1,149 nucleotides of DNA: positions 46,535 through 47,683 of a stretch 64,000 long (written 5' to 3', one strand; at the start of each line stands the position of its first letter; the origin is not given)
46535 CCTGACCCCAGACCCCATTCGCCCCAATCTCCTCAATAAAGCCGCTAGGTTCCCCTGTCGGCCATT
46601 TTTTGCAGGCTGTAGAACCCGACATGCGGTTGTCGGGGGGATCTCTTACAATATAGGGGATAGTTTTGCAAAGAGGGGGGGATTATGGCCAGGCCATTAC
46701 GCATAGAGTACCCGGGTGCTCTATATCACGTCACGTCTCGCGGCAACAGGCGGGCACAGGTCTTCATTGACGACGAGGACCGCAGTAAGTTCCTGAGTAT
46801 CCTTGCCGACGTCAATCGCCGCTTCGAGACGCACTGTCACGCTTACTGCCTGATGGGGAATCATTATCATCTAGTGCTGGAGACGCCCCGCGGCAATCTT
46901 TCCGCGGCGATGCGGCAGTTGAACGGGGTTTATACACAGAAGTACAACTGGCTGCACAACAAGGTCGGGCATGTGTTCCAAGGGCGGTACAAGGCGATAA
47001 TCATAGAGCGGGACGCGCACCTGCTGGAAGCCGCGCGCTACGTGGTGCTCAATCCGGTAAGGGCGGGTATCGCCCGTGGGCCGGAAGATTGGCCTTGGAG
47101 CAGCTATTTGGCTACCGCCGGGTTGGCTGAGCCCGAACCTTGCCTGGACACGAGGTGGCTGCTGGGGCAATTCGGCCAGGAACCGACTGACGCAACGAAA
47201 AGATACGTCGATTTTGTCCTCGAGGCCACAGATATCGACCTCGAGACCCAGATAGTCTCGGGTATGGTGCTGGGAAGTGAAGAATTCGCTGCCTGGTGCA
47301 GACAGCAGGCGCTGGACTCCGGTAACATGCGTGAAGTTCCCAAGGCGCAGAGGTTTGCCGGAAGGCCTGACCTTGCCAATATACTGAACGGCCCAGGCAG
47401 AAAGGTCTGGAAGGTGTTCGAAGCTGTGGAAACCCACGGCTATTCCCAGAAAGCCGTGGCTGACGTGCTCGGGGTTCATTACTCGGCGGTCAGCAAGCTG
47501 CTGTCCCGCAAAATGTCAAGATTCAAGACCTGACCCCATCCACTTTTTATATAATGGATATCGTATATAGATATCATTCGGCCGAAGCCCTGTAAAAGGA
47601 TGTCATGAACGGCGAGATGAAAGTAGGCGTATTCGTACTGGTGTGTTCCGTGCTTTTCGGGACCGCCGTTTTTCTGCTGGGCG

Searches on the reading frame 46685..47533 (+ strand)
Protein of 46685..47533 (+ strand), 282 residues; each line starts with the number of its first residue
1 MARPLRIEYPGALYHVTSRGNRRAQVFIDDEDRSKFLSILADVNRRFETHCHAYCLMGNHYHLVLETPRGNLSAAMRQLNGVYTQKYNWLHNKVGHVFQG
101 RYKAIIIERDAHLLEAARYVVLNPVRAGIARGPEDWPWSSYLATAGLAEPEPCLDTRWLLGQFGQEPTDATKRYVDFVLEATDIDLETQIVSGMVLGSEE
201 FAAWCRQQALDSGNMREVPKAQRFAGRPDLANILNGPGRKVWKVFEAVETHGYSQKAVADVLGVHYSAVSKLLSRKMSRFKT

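Call 76: search_protein_families(library=pfam, proteins=[window:46685-47533:+], max_evalue=0.01)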
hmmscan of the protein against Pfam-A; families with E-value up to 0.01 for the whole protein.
window:46685-47533:+ (282 aa): 5 families
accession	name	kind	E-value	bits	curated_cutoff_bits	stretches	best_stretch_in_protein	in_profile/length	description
PF01797.21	Y1_Tnp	-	2.6e-12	47.4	23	1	13-120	6-118/121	Transposase IS200 like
PF13384.12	HTH_23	-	0.00047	20.3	24.6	1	242-275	8-40/50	Homeodomain-like domain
PF08281.18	Sigma70_r4_2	-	0.0011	19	25.7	1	243-275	17-49/54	Sigma-70, region 4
PF01381.28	HTH_3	-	0.0012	19.3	23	1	249-274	6-31/55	Helix-turn-helix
PF13744.12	HTH_37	-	0.0066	16.7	27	0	244-280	23-59/80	Helix-turn-helix domain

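Call 78: search_protein_families(library=ncbifam, proteins=[window:46685-47533:+], max_evalue=0.01)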
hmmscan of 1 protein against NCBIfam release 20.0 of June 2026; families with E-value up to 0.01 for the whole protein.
window:46685-47533:+ (282 aa): 2 families
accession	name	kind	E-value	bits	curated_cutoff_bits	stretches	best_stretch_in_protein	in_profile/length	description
NF047646.1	REP_Tyr_transpos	equivalog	1.2e-24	86.8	80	1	6-139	4-146/146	REP-associated tyrosine transposase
TIGR02937.1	sigma70-ECF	superfamily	0.006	16.2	42.9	1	220-279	101-160/165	sigma-70 family RNA polymerase sigma factor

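Call 81: find_homologous_proteins(query=window:46685-47530:+, max_evalue=1e-20)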
Query window:46685-47530:+ (282 aa): 8000 proteins with E <= 1e-20 among 8000 candidates; the best 120 are listed.
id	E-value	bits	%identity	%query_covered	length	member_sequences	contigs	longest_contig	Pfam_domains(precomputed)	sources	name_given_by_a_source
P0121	2.1e-174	596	91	100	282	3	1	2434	PF01797.22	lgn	-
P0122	1.2e-162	558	86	100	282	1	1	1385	PF01797.22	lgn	-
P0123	8.1e-162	555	86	100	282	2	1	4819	PF01797.22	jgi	-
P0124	7.7e-156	535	83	100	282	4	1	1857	PF01797.22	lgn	-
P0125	1.5e-153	528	80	100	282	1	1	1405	PF01797.22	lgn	-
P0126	6.1e-133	460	71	100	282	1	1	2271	PF01797.22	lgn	-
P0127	2.8e-131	455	72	100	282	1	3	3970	PF01797.22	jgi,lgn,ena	-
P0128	5.4e-129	447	68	100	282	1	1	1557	PF01797.22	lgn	-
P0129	9.7e-129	447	70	100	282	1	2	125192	PF01797.22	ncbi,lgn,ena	-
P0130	6.8e-128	444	68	100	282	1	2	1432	PF01797.22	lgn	-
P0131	3.1e-127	442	68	100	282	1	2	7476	PF01797.22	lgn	-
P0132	1.4e-123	430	65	100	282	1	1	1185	PF01797.22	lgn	-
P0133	7.3e-121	421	66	100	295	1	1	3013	PF01797.22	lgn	-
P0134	7.6e-118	411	64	100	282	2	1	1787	PF01797.22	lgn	-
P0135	3.2e-116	406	64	100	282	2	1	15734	PF01797.22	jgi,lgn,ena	-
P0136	1.6e-112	393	63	100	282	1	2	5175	PF01797.22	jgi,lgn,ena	-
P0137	2.6e-109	383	60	100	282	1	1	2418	PF01797.22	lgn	-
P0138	2.9e-108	379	49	88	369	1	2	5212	PF01797.22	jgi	jgi:REP element-mobilizing transposase RayT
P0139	6.4e-107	375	59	100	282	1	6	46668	PF01797.22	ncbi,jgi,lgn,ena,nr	ncbi:MAG: hypothetical protein A2081_01120 [Elusimicrobia bacterium GWC2_61_19]|nr:MAG: hypothetical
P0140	4.7e-105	369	60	98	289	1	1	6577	PF01797.22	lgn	-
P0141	1.1e-102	361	59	100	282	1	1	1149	PF01797.22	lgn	-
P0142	1.1e-102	361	59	100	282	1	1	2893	PF01797.22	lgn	-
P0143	3.8e-102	359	58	100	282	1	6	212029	PF01797.22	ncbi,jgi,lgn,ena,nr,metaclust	ncbi:MAG: hypothetical protein A2X35_03800 [Elusimicrobia bacterium GWA2_61_42]|nr:MAG: hypothetical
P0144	6.6e-101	355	57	100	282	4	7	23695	PF01797.22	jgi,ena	-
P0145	9.0e-101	355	56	100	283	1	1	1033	PF01797.22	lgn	-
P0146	1.1e-100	355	59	100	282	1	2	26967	PF01797.22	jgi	jgi:REP element-mobilizing transposase RayT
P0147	2.5e-100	353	57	100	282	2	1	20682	PF01797.22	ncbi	-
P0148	2.7e-100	353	57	100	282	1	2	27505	PF01797.22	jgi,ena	-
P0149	5.8e-100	352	56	100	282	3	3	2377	PF01797.22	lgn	-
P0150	6.3e-100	352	58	100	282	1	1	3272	PF01797.22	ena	-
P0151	7.1e-100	352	57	100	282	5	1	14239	PF01797.22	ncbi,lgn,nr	ncbi:MAG: transposase [Elusimicrobiota bacterium]|nr:transposase [Elusimicrobiota bacterium]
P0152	1.7e-98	347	57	100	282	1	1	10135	PF01797.22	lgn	-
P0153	1.8e-98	347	55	100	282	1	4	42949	PF01797.22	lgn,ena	-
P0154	2.3e-98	347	57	100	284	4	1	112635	PF13384.13,PF01797.22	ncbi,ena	-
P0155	4.7e-97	343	58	100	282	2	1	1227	PF01797.22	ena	-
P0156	1.8e-96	341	56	97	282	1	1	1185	PF01797.22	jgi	-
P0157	3.1e-96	340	56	100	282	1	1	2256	PF13384.13,PF01797.22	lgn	-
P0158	1.7e-95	338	56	99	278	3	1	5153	PF01797.22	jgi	-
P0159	1.8e-95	337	54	100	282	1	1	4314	PF13384.13,PF01797.22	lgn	-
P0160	2.0e-95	337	57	100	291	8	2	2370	PF01797.22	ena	-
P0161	2.5e-95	337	56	100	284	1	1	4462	PF01797.22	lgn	-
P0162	5.4e-95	336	55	98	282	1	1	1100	PF01797.22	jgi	jgi:REP element-mobilizing transposase RayT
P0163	6.0e-95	336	56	98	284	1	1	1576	PF01797.22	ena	-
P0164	1.1e-94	335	53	98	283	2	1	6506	PF01797.22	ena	-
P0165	1.1e-94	335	54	97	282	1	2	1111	PF01797.22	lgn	-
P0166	1.3e-94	335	56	98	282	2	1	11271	PF01381.29,PF01797.22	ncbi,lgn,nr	ncbi:MAG: transposase [Nitrospirae bacterium]|nr:transposase [Nitrospirota bacterium]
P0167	1.4e-94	334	55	98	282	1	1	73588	PF01797.22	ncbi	ncbi:MAG: REP-associated tyrosine transposase [Thermodesulfovibrionales bacterium]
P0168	2.6e-94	334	56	100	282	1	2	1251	PF01797.22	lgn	-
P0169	3.5e-94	333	54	98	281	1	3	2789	PF01797.22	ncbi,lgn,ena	ncbi:MAG: transposase [Nitrospirota bacterium]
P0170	5.0e-94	333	55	96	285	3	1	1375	PF01797.22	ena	-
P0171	5.1e-94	333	55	100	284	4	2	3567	PF01797.22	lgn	-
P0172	5.3e-94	333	54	100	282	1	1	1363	PF01797.22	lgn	-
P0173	6.6e-94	332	53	100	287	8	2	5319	PF01797.22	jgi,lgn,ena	jgi:REP element-mobilizing transposase RayT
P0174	6.7e-94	332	55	98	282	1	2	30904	PF01381.29,PF01797.22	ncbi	-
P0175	7.5e-94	332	55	100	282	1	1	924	PF01381.29,PF01797.22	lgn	-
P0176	1.1e-93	332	53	97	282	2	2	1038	PF01797.22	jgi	jgi:putative transposase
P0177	1.1e-93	332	55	99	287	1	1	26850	PF13384.13,PF01797.22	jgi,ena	jgi:REP element-mobilizing transposase RayT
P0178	1.3e-93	331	54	98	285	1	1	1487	PF13384.13,PF01797.22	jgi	-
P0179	1.3e-93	331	54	98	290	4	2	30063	PF01797.22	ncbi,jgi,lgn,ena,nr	ncbi:MAG TPA: addiction module toxin RelE [Nitrospirae bacterium]|nr:addiction module toxin RelE [Ni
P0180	1.6e-93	331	54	100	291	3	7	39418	PF01797.22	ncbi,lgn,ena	-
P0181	4.0e-93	330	55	97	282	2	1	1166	PF01381.29,PF01797.22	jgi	jgi:REP-associated tyrosine transposase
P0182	6.1e-93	329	53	100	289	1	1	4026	PF01797.22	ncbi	-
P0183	8.4e-93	329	55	98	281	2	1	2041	PF13936.13,PF01797.22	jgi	jgi:putative transposase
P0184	9.0e-93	329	53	98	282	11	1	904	PF01797.22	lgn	-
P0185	1.0e-92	328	51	100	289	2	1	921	PF13384.13,PF13936.13,PF01381.29,PF08281.19,PF01797.22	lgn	-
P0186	1.1e-92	328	53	97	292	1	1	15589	PF01797.22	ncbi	ncbi:MAG: transposase [Nitrospirota bacterium]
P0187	1.1e-92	328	55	98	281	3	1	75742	PF13384.13,PF01797.22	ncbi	ncbi:MAG: transposase [Nitrospirota bacterium]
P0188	1.2e-92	328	54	98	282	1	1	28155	PF01797.22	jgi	jgi:REP element-mobilizing transposase RayT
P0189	1.2e-92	328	55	98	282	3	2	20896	PF01797.22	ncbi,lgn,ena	-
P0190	1.6e-92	328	53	99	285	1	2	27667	PF01797.22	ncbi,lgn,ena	-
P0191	1.6e-92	328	54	99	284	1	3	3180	PF01381.29,PF01797.22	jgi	jgi:putative transposase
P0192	1.7e-92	328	52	98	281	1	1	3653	PF01797.22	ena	-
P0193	2.3e-92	327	53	98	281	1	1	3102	PF13384.13,PF01381.29,PF01797.22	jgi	jgi:putative transposase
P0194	2.6e-92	327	54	99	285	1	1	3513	PF01797.22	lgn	-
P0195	3.1e-92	327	54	99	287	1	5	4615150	PF01797.22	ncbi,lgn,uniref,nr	ncbi:transposase of ISGbem_B, Y1_Tnp domain-containing [Citrifermentans bemidjiense Bem]|uniref:Tran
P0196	3.4e-92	327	54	100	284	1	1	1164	PF01797.22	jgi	jgi:REP element-mobilizing transposase RayT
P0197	3.6e-92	327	54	98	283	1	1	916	PF01797.22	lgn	-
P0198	5.1e-92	326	53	100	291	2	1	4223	PF01381.29,PF01797.22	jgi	jgi:REP element-mobilizing transposase RayT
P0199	5.1e-92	326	53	97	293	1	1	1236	PF01797.22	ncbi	-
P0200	5.3e-92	326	54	98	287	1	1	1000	PF01797.22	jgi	-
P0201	5.3e-92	326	52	98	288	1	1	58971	PF01797.22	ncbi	-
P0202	5.5e-92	326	53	97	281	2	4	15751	PF01797.22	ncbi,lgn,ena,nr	ncbi:MAG TPA: addiction module toxin RelE [Nitrospirae bacterium]|nr:transposase IS200 like protein 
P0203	5.5e-92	326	52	100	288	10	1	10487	PF01797.22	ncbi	-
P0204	6.2e-92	326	53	97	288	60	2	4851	PF02954.26,PF01381.29,PF01797.22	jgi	jgi:REP element-mobilizing transposase RayT/predicted DNA-binding protein (UPF0251 family)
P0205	7.9e-92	325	54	98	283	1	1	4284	PF01797.22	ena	-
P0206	8.4e-92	325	55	98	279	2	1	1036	PF01797.22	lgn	-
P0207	1.0e-91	325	53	98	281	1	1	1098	PF13384.13,PF01381.29,PF01797.22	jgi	-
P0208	1.2e-91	325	51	97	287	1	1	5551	PF13384.13,PF01797.22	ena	-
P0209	1.2e-91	325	53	97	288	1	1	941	PF01381.29,PF01797.22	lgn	-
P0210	1.2e-91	325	53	97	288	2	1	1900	PF01381.29,PF01797.22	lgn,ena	-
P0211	1.2e-91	325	54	100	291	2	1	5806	PF01381.29,PF01797.22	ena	-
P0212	1.3e-91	325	54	96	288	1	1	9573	PF01381.29,PF01797.22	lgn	-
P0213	1.4e-91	325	53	99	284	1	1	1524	PF13384.13,PF13936.13,PF01381.29,PF01797.22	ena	-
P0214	1.6e-91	325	53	99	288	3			PF01797.22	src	-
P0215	1.6e-91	324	52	97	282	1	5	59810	PF01797.22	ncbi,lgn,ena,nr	ncbi:MAG: transposase [Nitrospiraceae bacterium]|nr:transposase [Nitrospiraceae bacterium]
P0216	1.7e-91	324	53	97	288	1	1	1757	PF01381.29,PF01797.22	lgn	-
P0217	1.8e-91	324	52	99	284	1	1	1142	PF13384.13,PF13936.13,PF01381.29,PF01797.22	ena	-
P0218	1.9e-91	324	54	97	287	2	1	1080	PF13936.13,PF01381.29,PF01797.22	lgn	-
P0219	2.0e-91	324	53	97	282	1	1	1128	PF01797.22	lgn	-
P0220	2.1e-91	324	53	97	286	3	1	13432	PF01797.22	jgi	-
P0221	2.1e-91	324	52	98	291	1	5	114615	PF01381.29,PF01797.22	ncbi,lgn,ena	-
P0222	2.3e-91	324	55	97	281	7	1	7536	PF01797.22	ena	-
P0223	2.4e-91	324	52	100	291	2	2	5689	PF01797.22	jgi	jgi:REP element-mobilizing transposase RayT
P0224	2.4e-91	324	53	98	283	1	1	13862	PF01797.22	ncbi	ncbi:MAG: transposase [Candidatus Methylomirabilales bacterium]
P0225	2.6e-91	324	54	98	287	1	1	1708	PF01797.22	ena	-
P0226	2.7e-91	324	54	97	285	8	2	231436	PF01797.22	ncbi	-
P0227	2.8e-91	324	54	98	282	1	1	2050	PF01381.29,PF01797.22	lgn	-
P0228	2.9e-91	324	54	96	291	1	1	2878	PF01797.22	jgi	jgi:REP element-mobilizing transposase RayT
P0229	3.3e-91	323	56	98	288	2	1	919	PF08281.19,PF01797.22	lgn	-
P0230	3.3e-91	323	54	98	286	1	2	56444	PF01797.22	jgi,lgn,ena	-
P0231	3.4e-91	323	54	100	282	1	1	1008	PF01797.22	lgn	-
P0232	3.5e-91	323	53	98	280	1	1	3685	PF01381.29,PF01797.22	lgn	-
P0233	4.0e-91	323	53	100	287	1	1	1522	PF01797.22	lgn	-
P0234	4.1e-91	323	53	97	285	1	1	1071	PF01797.22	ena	-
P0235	4.1e-91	323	53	99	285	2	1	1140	PF01381.29,PF01797.22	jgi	jgi:REP element-mobilizing transposase RayT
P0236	4.3e-91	323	51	100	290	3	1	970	PF01381.29,PF01797.22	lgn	-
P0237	5.8e-91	323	51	99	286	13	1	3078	PF01797.22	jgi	jgi:putative transposase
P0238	5.9e-91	323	52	98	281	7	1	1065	PF01797.22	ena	-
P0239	6.1e-91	323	51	97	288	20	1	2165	PF01797.22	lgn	-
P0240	6.2e-91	323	52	97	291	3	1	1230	PF01797.22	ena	-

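Call 82: find_encoding_contigs(protein=P0139, flank=6000, max_places=2)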
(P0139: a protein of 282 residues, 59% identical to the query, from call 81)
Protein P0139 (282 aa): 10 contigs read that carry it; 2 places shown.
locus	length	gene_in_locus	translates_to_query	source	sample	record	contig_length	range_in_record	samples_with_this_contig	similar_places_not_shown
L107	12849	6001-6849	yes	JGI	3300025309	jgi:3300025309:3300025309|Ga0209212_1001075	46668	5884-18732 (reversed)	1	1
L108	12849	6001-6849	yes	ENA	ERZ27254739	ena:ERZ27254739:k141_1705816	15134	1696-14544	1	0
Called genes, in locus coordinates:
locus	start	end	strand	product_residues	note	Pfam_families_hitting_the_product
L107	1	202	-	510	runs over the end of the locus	PF13185:GAF_2 (faint), PF01590:GAF (weak), PF13492:GAF_3 (weak), PF00990:GGDEF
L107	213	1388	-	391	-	PF13416:SBP_bac_8 (weak), PF01547:SBP_bac_1 (faint)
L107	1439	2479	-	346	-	PF00814:TsaD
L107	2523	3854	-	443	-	PF22694:CtpB_N-like, PF00595:PDZ (faint), PF13180:PDZ_2, PF17820:PDZ_6 (weak), PF03572:Peptidase_S41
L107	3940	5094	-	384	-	PF01551:Peptidase_M23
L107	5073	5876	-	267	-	PF18075:FtsX_ECD (weak)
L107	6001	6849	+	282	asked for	PF01797:Y1_Tnp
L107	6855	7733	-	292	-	-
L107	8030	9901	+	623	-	PF00440:TetR_N, PF02321:OEP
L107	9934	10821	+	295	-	PF25954:Beta-barrel_RND_2, PF25975:CzcB_C (weak), PF25989:YknX_C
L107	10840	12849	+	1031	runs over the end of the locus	PF00873:ACR_tran, PF03176:MMPL (weak)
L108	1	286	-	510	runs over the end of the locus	PF13185:GAF_2 (faint), PF01590:GAF (weak), PF13492:GAF_3 (weak), PF00990:GGDEF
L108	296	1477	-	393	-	PF01547:SBP_bac_1 (faint), PF13416:SBP_bac_8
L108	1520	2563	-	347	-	PF00814:TsaD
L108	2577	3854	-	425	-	PF22694:CtpB_N-like, PF00595:PDZ (faint), PF13180:PDZ_2, PF17820:PDZ_6, PF03572:Peptidase_S41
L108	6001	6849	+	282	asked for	PF01797:Y1_Tnp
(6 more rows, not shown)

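Call 83: find_encoding_contigs(protein=P0143, flank=4000, max_places=1)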
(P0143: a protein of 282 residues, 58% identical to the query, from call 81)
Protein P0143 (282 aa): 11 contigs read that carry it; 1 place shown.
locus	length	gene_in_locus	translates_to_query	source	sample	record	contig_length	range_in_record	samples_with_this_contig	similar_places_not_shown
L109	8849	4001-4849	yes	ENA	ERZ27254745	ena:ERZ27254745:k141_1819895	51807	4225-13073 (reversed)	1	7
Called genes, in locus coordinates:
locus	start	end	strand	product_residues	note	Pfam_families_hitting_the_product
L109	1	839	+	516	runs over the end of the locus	-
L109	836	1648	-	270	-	PF01061:ABC2_membrane, PF12698:ABC2_membrane_3 (weak)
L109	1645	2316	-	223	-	PF02463:SMC_N (faint), PF00005:ABC_tran, PF13304:AAA_21 (weak)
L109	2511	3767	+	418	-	PF13646:HEAT_2 (faint)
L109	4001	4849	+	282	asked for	PF01797:Y1_Tnp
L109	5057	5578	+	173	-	PF02482:Ribosomal_S30AE, PF16321:Ribosom_S30AE_C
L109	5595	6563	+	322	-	PF02603:Hpr_kinase_N, PF07085:DRTGG (faint), PF07475:Hpr_kinase_C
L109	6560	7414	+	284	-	PF03668:RapZ-like_N, PF22740:PapZ_C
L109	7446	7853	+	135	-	PF03610:EIIA-man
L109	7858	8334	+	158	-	PF03830:PTSIIB_sorb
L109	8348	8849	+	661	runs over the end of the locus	PF03065:Glyco_hydro_57, PF09094:AmyA-A_glucT_m, PF09095:AmyA-gluTrfs_C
